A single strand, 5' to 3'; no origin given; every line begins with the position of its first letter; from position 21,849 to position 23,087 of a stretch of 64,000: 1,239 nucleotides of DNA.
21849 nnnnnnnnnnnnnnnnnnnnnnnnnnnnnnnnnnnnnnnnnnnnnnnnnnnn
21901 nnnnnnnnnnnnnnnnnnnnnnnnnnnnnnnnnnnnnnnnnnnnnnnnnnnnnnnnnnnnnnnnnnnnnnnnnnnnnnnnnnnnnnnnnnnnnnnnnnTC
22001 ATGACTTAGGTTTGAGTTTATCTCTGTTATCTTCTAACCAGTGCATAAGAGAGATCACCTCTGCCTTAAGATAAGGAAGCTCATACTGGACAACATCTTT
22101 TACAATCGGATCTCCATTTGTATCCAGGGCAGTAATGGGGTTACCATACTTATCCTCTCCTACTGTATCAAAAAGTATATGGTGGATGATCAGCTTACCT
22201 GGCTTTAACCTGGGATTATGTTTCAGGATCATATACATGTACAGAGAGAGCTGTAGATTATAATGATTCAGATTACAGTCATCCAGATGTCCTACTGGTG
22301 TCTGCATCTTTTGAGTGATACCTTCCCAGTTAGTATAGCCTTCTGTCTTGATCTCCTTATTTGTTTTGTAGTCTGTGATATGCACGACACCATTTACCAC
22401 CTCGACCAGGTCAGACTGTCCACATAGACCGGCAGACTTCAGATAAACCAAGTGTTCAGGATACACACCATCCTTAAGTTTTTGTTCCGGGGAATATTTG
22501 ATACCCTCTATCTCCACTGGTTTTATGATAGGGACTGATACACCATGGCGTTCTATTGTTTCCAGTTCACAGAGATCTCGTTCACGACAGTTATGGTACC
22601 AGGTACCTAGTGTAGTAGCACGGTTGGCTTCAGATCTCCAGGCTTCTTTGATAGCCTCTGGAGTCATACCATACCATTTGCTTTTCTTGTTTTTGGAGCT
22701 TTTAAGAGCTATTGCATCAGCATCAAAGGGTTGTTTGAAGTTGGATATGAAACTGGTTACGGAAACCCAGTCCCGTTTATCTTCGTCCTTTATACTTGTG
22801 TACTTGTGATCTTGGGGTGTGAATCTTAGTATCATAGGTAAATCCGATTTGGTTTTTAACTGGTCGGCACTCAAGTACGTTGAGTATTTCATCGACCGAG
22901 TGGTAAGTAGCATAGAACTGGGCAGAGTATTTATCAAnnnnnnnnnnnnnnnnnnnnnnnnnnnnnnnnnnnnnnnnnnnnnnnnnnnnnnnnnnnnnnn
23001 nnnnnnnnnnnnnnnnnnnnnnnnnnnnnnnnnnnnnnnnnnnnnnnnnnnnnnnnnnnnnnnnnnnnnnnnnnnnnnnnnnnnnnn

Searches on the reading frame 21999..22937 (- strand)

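Call 31: search_protein_families(library=phrogs, proteins=[window:21999-22937:-], max_evalue=0.00001)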
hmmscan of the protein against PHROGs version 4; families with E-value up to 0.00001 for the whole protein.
window:21999-22937:- (312 aa): 1 family
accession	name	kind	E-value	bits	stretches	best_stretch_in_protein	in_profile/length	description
phrog_298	-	DNA, RNA and nucleotide metabolism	1.1e-24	88.3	1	36-254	48-227/293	exonuclease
